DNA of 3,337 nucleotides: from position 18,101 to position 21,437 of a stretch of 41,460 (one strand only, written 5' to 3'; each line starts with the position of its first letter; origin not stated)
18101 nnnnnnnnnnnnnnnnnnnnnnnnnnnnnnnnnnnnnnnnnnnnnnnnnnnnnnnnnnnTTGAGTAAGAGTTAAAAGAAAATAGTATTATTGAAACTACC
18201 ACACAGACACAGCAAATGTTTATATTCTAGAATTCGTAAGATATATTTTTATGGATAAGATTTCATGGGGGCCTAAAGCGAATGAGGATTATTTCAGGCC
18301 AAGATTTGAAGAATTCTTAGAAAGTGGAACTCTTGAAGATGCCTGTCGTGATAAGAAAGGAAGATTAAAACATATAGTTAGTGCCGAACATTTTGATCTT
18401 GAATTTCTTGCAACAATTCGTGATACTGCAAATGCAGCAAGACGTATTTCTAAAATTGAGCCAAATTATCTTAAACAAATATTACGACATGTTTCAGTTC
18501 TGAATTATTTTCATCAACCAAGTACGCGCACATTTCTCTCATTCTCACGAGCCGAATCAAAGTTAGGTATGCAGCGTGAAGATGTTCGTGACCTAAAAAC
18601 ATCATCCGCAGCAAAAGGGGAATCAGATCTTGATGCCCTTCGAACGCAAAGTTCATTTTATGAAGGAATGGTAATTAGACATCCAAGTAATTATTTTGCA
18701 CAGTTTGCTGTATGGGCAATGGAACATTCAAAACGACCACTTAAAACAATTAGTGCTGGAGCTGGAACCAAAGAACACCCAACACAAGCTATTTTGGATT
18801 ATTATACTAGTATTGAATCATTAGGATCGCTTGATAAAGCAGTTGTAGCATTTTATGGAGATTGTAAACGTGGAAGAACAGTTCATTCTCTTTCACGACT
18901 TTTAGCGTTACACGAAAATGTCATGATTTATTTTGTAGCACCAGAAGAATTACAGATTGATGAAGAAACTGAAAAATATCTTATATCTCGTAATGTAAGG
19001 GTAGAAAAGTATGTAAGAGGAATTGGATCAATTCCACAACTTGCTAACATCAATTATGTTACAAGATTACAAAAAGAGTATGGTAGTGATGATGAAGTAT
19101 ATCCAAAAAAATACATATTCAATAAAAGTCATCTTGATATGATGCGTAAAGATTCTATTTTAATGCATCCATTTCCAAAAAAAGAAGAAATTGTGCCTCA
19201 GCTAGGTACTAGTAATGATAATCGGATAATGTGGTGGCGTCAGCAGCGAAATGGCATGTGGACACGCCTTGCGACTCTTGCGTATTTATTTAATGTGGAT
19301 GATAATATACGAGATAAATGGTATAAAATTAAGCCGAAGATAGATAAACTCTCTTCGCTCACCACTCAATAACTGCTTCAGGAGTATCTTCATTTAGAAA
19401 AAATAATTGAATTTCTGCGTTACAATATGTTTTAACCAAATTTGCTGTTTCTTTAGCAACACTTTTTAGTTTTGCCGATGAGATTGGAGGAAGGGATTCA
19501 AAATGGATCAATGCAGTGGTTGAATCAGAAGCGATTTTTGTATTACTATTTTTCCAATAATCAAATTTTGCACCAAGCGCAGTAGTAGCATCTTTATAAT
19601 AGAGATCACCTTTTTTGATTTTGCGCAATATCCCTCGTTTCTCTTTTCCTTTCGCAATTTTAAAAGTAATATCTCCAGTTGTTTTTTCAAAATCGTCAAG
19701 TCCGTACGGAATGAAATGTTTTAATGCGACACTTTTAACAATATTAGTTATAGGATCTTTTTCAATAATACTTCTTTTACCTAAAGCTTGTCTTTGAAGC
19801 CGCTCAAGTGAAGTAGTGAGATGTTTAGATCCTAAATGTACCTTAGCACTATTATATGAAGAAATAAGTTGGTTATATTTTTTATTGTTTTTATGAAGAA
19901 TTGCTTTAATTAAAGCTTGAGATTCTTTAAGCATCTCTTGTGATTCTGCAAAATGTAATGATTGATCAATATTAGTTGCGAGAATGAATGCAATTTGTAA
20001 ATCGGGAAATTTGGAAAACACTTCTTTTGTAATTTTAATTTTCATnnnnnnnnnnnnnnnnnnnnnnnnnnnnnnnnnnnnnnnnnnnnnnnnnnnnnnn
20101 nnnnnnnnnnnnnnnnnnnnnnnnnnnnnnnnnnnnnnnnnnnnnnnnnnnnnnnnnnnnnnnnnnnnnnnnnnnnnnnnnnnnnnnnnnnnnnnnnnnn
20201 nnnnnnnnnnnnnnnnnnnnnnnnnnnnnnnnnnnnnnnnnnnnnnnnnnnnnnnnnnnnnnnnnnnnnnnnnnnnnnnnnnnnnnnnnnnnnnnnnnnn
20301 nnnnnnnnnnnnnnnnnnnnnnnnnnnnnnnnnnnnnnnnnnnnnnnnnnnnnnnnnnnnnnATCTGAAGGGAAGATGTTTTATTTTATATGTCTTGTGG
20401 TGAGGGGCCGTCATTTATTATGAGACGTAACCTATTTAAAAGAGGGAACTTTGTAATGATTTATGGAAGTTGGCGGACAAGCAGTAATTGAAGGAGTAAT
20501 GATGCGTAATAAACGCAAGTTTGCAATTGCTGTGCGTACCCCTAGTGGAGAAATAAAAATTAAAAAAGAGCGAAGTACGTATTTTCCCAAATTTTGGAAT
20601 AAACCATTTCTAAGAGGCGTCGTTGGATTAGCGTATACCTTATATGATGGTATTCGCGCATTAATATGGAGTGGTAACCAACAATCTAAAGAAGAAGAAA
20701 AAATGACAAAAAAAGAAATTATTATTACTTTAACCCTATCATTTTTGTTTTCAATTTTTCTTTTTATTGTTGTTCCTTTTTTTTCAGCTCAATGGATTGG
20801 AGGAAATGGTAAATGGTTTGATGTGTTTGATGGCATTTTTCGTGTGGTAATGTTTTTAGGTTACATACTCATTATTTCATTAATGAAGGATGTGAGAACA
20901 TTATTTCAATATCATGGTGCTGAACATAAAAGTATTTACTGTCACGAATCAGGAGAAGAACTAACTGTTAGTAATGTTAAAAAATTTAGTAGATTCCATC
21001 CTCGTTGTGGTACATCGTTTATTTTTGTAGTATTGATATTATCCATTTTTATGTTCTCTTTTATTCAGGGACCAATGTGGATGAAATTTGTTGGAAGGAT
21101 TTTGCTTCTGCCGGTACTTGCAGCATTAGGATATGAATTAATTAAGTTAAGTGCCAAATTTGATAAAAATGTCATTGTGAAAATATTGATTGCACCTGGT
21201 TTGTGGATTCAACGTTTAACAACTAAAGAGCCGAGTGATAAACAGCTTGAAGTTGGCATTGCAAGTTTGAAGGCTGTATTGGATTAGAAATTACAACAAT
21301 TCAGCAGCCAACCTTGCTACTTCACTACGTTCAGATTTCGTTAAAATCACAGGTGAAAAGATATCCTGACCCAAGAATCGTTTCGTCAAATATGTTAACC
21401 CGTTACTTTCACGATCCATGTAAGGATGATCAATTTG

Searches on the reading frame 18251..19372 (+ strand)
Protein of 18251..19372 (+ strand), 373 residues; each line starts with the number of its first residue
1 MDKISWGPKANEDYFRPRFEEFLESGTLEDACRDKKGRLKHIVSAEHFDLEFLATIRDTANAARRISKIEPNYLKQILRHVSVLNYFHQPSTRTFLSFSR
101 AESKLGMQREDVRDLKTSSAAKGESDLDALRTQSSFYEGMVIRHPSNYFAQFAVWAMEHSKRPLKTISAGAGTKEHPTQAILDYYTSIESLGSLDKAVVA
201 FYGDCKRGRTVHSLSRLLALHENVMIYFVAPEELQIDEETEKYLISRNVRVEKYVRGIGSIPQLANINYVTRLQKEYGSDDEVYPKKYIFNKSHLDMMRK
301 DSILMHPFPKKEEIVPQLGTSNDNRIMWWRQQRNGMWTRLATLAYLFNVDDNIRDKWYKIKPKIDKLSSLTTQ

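Call 10: search_protein_families(library=pfam, proteins=[window:18251-19372:+], max_evalue=0.001)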
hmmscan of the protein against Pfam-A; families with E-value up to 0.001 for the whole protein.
window:18251-19372:+ (373 aa): 2 families
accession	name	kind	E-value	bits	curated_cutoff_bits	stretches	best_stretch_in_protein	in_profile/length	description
PF02729.26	OTCace_N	-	3e-24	86.2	29.9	1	40-187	1-146/148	Aspartate/ornithine carbamoyltransferase, carbamoyl-P binding domain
PF00185.30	OTCace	-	7.2e-13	49.3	29.4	1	198-345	4-156/157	Aspartate/ornithine carbamoyltransferase, Asp/Orn binding domain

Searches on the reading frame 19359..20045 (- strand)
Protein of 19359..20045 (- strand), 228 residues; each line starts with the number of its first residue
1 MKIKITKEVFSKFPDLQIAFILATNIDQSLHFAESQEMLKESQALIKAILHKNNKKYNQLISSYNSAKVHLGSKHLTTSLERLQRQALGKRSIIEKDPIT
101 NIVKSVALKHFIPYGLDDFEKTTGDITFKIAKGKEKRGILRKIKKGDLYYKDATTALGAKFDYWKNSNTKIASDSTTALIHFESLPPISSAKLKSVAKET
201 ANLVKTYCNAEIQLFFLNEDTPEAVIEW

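Call 3: search_protein_families(library=pfam, proteins=[window:19359-20045:-], max_evalue=0.01)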
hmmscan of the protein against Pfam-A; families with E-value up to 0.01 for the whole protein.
window:19359-20045:- (228 aa): 1 family
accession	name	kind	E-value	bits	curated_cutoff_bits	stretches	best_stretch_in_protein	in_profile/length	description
PF03483.22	B3_4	-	2.9e-07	30.7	29.3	1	74-208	14-173/174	B3/4 domain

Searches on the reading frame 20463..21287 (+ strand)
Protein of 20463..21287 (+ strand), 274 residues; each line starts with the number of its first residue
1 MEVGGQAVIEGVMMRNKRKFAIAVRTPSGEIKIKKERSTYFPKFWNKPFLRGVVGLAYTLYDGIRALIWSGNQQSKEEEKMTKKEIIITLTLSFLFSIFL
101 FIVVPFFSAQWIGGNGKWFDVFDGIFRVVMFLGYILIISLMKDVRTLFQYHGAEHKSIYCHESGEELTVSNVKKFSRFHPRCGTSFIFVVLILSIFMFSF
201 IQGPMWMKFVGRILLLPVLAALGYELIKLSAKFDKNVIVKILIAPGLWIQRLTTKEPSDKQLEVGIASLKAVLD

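Call 3: search_protein_families(library=pfam, proteins=[window:20463-21287:+], max_evalue=0.01)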
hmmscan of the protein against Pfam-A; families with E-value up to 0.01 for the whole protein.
window:20463-21287:+ (274 aa): 1 family
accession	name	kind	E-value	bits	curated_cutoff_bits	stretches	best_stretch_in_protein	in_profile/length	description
PF07136.16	DUF1385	-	1.4e-85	286.6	22.1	1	48-273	2-225/227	Protein of unknown function (DUF1385)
